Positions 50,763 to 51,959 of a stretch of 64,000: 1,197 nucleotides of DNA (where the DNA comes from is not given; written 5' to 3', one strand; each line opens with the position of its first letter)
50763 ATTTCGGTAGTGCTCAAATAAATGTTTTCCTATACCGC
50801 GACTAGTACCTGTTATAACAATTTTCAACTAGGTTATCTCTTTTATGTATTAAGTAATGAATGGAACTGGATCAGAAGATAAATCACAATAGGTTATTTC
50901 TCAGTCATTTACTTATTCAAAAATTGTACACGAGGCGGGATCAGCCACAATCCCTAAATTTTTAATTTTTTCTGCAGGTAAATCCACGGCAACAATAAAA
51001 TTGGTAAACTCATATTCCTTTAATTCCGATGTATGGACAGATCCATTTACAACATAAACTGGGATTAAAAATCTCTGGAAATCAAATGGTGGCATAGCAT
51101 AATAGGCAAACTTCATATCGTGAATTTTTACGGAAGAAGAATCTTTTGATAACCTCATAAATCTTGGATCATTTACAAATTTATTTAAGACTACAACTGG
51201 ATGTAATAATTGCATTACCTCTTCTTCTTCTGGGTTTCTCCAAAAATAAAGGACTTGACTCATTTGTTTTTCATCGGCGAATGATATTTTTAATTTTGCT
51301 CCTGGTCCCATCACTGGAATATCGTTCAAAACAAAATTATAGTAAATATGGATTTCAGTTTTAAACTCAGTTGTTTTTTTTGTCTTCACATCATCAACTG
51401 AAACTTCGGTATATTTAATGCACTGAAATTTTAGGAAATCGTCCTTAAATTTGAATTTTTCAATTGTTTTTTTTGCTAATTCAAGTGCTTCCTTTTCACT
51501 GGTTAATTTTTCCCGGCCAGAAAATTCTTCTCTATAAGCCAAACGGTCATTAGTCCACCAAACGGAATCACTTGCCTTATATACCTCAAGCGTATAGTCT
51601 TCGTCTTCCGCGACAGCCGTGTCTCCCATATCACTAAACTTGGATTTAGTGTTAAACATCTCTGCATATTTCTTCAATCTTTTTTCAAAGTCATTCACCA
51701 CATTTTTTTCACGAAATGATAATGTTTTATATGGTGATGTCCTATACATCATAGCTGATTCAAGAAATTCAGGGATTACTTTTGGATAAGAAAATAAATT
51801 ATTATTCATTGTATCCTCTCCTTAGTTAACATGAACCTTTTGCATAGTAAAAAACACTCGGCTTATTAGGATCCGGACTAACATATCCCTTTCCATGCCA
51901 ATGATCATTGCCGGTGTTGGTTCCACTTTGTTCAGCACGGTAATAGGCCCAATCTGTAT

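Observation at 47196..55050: AT-rich island with an integrase remnant and an AraC-headed operon: protease-like protein + unknown partner + dedicated KR-ACP-KS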

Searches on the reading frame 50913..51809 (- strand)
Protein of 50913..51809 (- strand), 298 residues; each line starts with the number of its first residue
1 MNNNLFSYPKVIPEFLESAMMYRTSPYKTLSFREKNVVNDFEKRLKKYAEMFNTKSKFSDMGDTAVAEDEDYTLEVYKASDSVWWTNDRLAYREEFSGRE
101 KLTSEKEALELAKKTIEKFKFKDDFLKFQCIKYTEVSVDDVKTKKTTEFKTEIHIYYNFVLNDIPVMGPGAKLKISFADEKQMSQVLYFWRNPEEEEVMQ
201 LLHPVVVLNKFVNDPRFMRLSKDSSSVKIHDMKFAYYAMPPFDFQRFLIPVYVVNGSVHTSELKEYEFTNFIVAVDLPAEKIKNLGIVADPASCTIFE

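Call 3: search_protein_families(library=pfam, proteins=[window:50913-51809:-], max_evalue=0.1)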
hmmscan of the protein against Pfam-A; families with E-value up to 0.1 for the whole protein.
window:50913-51809:- (298 aa): 1 family
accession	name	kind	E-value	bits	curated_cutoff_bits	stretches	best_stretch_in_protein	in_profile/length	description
PF16516.10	CC2-LZ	-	0.049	14.5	35.3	1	34-114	12-90/100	Leucine zipper of domain CC2 of NEMO, NF-kappa-B essential modulator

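Call 4: search_protein_families(library=ncbifam, proteins=[window:50913-51809:-], max_evalue=0.1)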
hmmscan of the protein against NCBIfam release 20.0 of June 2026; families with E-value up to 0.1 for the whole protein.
window:50913-51809:- (298 aa): 0 families

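Call 10: find_homologous_proteins(query=window:50913-51809:-)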
Query window:50913-51809:- (298 aa): 9 proteins with E <= 0.001 among 691 candidates.
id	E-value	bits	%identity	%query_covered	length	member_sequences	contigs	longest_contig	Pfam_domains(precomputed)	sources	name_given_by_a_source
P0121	1.6e-194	663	100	100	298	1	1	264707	-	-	-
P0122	2.5e-86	308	46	100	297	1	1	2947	-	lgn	-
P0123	9.4e-83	296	44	100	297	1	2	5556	-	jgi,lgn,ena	-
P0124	2.0e-77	279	42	100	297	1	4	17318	-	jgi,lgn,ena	jgi:hypothetical protein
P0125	1.4e-74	269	42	99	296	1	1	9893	-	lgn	-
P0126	1.4e-73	266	44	99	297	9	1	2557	-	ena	-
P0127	1.5e-72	263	42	100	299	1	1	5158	-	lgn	-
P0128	2.6e-71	259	42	99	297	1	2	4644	-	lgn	-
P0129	1.7e-63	233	39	100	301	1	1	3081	-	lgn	-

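Call 14: find_homologous_proteins(query=A1)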
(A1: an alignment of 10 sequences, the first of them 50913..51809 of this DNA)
Query A1 (10 sequences) (298 aa, profile of the alignment): 50 proteins with E <= 0.001 among 8000 candidates.
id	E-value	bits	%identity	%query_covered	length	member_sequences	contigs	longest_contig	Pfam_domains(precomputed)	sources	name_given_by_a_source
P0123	2.3e-133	462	44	100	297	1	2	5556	-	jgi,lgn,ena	-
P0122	4.5e-133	461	46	100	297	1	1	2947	-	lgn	-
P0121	1.7e-129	449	100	100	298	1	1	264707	-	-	-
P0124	1.8e-126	439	42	100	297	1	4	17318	-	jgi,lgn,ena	jgi:hypothetical protein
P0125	4.5e-126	438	42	99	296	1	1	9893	-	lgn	-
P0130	1.3e-114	401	36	100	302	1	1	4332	-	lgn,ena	-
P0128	5.8e-111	389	42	99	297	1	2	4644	-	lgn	-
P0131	2.4e-84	301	30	79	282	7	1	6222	-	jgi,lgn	jgi:hypothetical protein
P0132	3.9e-76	274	26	79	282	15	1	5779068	-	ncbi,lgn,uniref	ncbi:hypothetical protein ACNI65_12720 [Roseateles sp. So40a]|uniref:hypothetical protein n=1 Tax=Ro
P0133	1.5e-72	262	27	81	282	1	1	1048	-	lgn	-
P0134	2.5e-71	258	27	81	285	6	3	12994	-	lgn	-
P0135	8.2e-70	253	27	81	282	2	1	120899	-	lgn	-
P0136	9.3e-70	253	28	82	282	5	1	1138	-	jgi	jgi:hypothetical protein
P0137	3.4e-68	248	27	81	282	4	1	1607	-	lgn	-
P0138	4.7e-67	244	26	81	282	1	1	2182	-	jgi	jgi:hypothetical protein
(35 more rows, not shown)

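Call 19: search_solved_structures(query=A3, max_evalue=10, show_alignments=1)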
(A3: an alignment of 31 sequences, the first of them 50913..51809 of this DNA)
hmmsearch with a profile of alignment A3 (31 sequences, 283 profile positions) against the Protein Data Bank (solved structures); distinct sequences matched with E-value up to 10: 1.
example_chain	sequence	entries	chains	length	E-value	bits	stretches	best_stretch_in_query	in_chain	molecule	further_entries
2ex2_A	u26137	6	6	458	1.8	11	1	234-275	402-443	Penicillin-binding protein 4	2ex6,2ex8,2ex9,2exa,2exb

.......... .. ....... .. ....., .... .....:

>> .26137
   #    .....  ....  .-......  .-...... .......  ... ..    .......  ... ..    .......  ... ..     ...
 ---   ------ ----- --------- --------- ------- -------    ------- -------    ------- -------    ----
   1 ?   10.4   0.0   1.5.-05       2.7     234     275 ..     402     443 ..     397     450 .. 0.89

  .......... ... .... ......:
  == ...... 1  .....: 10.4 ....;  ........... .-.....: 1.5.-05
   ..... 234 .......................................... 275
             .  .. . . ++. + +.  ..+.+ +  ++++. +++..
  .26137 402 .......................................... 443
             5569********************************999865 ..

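Call 24: find_encoding_contigs(protein=P0124, flank=10000, max_places=3)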
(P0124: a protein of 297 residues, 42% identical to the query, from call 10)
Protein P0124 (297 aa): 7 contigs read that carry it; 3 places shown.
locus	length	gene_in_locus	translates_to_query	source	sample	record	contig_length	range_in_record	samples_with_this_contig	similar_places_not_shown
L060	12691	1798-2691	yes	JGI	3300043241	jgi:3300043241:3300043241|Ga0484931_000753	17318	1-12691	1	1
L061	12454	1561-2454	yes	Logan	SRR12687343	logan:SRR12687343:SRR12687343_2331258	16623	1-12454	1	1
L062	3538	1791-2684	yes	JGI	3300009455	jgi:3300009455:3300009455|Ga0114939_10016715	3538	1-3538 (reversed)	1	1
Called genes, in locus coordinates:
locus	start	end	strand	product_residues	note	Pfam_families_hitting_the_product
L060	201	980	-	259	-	-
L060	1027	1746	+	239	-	PF19872:DUF6345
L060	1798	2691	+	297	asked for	-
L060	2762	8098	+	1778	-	-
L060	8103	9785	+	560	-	-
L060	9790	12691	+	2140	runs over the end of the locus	PF20248:DUF6603 (weak), PF06439:3keto-disac_hyd (weak)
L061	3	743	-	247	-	?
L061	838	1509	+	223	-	PF19872:DUF6345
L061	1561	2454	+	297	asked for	-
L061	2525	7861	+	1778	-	-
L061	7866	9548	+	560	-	-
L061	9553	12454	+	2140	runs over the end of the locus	PF20248:DUF6603 (weak), PF06439:3keto-disac_hyd (weak)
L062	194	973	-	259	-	-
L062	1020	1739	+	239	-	PF19872:DUF6345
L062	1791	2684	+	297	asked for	-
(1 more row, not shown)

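Call 28: predict_structure(alignment_id=A3)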
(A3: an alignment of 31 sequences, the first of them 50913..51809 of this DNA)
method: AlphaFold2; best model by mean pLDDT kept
length: 298 residues; sequences in the alignment: 31
mean_pLDDT: 91.1   pTM: 0.87
mean pLDDT of the five models: 91.1, 90.3, 89.6, 88.9, 88.6
residues with pLDDT >= 90: 223; 70-90: 62; 50-70: 11; < 50: 2
segments of 3 or more residues with pLDDT < 50: none
pLDDT, mean of each block of 10 residues (from residue 1): 79 93 90 92 96 96 96 96 95 74 94 96 93 91 89 97 95 95 96 92 94 88 94 96 92 96 92 86 75 69
secondary structure, 60 per line:
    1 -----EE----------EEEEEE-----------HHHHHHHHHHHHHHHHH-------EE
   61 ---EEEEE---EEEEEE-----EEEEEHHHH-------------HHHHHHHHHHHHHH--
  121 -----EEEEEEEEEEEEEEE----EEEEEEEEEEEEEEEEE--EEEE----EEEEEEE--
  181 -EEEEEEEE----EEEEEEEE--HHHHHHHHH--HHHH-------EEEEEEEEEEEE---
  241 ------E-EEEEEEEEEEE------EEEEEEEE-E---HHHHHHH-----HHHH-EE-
elements in order: E18-23 H35-51 E64-68 E72-77 E83-87 H88-91 H105-118 E126-140 E145-161 E164-167 E172-178 E182-189 E194-201 H204-212 H215-218 E226-237 E249-259 E266-273 H279-285 H291-294

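Call 31: fold_search(model_id=the predicted structure, library=pdb)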
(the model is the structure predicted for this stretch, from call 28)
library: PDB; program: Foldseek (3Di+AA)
matches with E <= 10: 638; with E <= 0.001: 13
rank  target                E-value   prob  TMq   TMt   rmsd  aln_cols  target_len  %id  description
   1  5coz                  6.0e-10  1.00  0.44  0.39   9.4       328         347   13  Crystal structure of an uncharacterized protein (EUBREC_2869) from Eubacterium rectale ATCC 33656 at 1.45 A resolution (released 2015-08-05)
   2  9a5d_B                3.6e-06  1.00  0.45  0.32   7.0       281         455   12  Integrative model of WALK-YYCH by crosslinking MS and deep learning (released 2024-09-18)
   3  2o3o_E                6.2e-06  1.00  0.44  0.53   7.9       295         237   12  Crystal Structure of the sensor histidine kinase regulator YycI from Bacillus subtitlis (released 2007-04-10)
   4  2o3o_G                8.6e-06  1.00  0.40  0.48   8.3       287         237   12  Crystal Structure of the sensor histidine kinase regulator YycI from Bacillus subtitlis (released 2007-04-10)
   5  2o3o_F                9.6e-06  1.00  0.44  0.53   8.1       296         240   11  Crystal Structure of the sensor histidine kinase regulator YycI from Bacillus subtitlis (released 2007-04-10)
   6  2o3o_A                1.1e-05  1.00  0.45  0.53   8.1       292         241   12  Crystal Structure of the sensor histidine kinase regulator YycI from Bacillus subtitlis (released 2007-04-10)
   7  2o3o_I                1.2e-05  1.00  0.43  0.50   8.3       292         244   12  Crystal Structure of the sensor histidine kinase regulator YycI from Bacillus subtitlis (released 2007-04-10)
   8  2o3o_J                1.2e-05  1.00  0.41  0.48   8.7       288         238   11  Crystal Structure of the sensor histidine kinase regulator YycI from Bacillus subtitlis (released 2007-04-10)
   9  2o3o_C                1.6e-05  1.00  0.45  0.54   8.2       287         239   10  Crystal Structure of the sensor histidine kinase regulator YycI from Bacillus subtitlis (released 2007-04-10)
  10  2o3o_D                1.9e-05  1.00  0.42  0.50   8.3       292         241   11  Crystal Structure of the sensor histidine kinase regulator YycI from Bacillus subtitlis (released 2007-04-10)
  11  2o3o_B                1.9e-05  1.00  0.41  0.49   8.3       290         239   12  Crystal Structure of the sensor histidine kinase regulator YycI from Bacillus subtitlis (released 2007-04-10)
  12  2o3o_K                2.3e-05  1.00  0.41  0.50   8.7       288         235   10  Crystal Structure of the sensor histidine kinase regulator YycI from Bacillus subtitlis (released 2007-04-10)
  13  2o3o_L                2.9e-05  1.00  0.41  0.48   8.2       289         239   12  Crystal Structure of the sensor histidine kinase regulator YycI from Bacillus subtitlis (released 2007-04-10)
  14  4kop_D                5.1e-02  0.12  0.09  0.15  17.1       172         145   11  Crystal Structure of WHY2 from Arabidopsis thaliana (released 2013-11-13)
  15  6k97_B                6.7e-02  0.09  0.13  0.14  20.6       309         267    9  Crystal structure of fusion DH domain (released 2019-11-27)
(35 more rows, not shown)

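Call 33: find_encoding_contigs(protein=P0125, flank=10000, max_places=2)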
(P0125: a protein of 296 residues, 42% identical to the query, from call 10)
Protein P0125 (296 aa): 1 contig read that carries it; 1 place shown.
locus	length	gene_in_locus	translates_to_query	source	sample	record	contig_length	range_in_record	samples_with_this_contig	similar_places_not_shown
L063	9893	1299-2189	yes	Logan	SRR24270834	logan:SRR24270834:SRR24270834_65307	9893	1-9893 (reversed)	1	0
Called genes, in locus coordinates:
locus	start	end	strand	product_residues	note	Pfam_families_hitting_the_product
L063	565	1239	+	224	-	PF19872:DUF6345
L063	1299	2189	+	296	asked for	-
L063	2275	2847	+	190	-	PF00106:adh_short, PF08659:KR, PF13561:adh_short_C2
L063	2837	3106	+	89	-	PF00550:PP-binding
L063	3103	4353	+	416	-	PF00109:ketoacyl-synt, PF00108:Thiolase_N (weak), PF02801:Ketoacyl-synt_C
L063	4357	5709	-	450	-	PF00072:Response_reg, PF00493:MCM (faint), PF00158:Sigma54_activat, PF14532:Sigma54_activ_2, PF07728:AAA_5, PF25601:AAA_lid_14, PF02954:HTH_8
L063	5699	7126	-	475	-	PF00672:HAMP (weak), PF00512:HisKA, PF02518:HATPase_c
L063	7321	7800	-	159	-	PF13404:HTH_AsnC-type, PF13412:HTH_24, PF08279:HTH_11, PF22482:AsnC_trans_reg_3 (weak), PF01037:AsnC_trans_reg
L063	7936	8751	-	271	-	PF02548:Pantoate_transf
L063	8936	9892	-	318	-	?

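Call 34: find_encoding_contigs(protein=P0123, flank=10000, max_places=2)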
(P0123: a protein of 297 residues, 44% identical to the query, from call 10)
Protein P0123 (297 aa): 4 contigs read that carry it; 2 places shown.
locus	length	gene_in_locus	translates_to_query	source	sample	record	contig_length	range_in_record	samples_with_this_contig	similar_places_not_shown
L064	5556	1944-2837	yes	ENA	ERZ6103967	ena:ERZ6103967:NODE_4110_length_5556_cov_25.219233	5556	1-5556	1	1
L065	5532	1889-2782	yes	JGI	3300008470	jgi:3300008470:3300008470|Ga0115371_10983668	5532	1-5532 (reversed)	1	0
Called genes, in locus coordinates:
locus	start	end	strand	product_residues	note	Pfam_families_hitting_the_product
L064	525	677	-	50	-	-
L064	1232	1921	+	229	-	PF19872:DUF6345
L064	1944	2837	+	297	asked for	-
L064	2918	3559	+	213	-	PF01370:Epimerase (weak), PF08659:KR, PF13561:adh_short_C2, PF23441:SDR (weak), PF00106:adh_short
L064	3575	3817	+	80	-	PF00550:PP-binding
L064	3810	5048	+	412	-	PF00109:ketoacyl-synt, PF02801:Ketoacyl-synt_C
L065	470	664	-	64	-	-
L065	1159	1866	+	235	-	PF19872:DUF6345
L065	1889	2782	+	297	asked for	-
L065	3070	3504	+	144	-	PF00106:adh_short, PF13561:adh_short_C2, PF23441:SDR (weak)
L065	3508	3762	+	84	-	PF00550:PP-binding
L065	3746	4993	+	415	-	PF00109:ketoacyl-synt, PF02801:Ketoacyl-synt_C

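Call 35: find_encoding_contigs(protein=P0127, flank=10000, max_places=2)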
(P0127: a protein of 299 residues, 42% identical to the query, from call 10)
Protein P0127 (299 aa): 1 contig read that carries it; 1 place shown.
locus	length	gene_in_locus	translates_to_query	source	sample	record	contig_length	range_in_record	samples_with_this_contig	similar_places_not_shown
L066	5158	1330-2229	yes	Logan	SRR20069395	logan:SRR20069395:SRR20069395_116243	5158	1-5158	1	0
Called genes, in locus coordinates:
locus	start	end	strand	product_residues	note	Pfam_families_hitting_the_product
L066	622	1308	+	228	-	PF19872:DUF6345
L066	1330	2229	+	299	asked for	-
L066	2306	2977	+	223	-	PF01370:Epimerase, PF00106:adh_short, PF08659:KR, PF13561:adh_short_C2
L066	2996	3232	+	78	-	PF00550:PP-binding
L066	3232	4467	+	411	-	PF00109:ketoacyl-synt, PF00108:Thiolase_N (faint), PF02801:Ketoacyl-synt_C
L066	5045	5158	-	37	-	?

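Call 43: search_protein_families(library=padloc, proteins=[window:50913-51809:-], max_evalue=0.1)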
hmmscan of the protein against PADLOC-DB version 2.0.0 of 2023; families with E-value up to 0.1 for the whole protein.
window:50913-51809:- (298 aa): 0 families

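Call 46: search_protein_families(library=pfam, alignment_id=A3, max_evalue=1)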
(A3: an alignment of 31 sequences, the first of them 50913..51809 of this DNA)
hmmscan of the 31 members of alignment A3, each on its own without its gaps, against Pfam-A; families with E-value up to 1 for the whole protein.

A. member 1, window:50913-51809:- (298 aa): 1 family
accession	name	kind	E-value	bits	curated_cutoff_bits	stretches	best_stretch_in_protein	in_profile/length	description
PF16516.10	CC2-LZ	-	0.049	14.5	35.3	1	34-114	12-90/100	Leucine zipper of domain CC2 of NEMO, NF-kappa-B essential modulator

B. families by the number of members that match (of 31 scanned): 7 families
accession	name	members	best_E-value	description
PF01513.26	NAD_kinase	1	0.018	ATP-NAD kinase N-terminal domain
PF16696.11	ZFYVE21_C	1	0.048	Zinc finger FYVE domain-containing protein 21 C-terminus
PF16516.10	CC2-LZ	1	0.049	Leucine zipper of domain CC2 of NEMO, NF-kappa-B essential modulator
PF25365.1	DUF7881_N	1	0.055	Domain of unknown function (DUF7881) N-terminal domain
PF16244.11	DUF4901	1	0.079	YcdB, YcdC repeated domain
PF03406.18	Phage_fiber_2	1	0.083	Phage tail fibre repeat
PF20750.3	PAP_NTPase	1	0.14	Poly(A) polymerase nucleotidyltransferase domain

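Call 48: find_related_loci(query=A4, collection=metagenome_contigs, flank=8000)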
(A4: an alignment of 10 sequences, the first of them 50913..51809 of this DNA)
Query A4 (298 aa) in metagenome_contigs; peptide patterns used: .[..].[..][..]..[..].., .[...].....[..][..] (x = any residue, [..] = any of these).
87 stretches matched a pattern; 18 encode a relative of the query (tblastn E <= 1e-3); 18 distinct loci.
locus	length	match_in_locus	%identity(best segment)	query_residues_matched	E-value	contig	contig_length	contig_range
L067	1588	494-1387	46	1-297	2e-97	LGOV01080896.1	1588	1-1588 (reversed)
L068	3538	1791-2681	42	1-297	3e-88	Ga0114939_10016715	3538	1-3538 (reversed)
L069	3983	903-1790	44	3-298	2e-81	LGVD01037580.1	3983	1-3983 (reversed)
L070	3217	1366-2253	44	3-298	3e-81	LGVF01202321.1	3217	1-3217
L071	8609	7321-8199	33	4-297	3e-63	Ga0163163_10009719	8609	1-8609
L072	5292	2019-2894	34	3-297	4e-59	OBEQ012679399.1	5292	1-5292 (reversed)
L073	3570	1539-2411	32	3-297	9e-59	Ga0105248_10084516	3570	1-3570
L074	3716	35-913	34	3-297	3e-58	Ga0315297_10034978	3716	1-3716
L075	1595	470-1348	33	3-297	6e-56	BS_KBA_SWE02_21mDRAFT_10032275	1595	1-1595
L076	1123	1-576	37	105-297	9e-50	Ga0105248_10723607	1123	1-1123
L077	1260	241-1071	28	4-288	2e-39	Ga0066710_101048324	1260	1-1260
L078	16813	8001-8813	29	4-285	2e-35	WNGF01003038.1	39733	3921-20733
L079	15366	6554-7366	29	4-285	2e-35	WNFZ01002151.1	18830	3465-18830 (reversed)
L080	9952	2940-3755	29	4-285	1e-34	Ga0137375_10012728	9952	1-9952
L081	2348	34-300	40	208-297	3e-19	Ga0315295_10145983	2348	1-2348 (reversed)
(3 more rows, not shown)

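Call 55: search_protein_families(library=phrogs, proteins=[window:50913-51809:-], max_evalue=0.01)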
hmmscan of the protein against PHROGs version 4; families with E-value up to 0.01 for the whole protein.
window:50913-51809:- (298 aa): 0 families

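Call 68: search_solved_structures(query=L060:2762-8098:+, max_evalue=0.1)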
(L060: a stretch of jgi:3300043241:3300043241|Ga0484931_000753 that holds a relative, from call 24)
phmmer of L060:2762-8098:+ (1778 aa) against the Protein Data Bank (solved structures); distinct sequences matched with E-value up to 0.1: 0.

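Call 69: search_protein_families(library=pfam, proteins=[L060:2762-8098:+, L060:8103-9785:+, L060:9790-12690:+, L060:201-980:-], max_evalue=0.1)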
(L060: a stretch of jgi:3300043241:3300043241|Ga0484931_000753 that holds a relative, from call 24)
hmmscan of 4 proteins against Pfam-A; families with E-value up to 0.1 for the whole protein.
L060:2762-8098:+ (1778 aa): 0 families

L060:8103-9785:+ (560 aa): 0 families

L060:9790-12690:+ (967 aa): 1 family
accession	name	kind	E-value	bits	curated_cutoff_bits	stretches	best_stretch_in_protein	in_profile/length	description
PF20248.3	DUF6603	-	6.7e-08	32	27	1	472-676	35-228/502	Family of unknown function (DUF6603)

L060:201-980:- (259 aa): 0 families
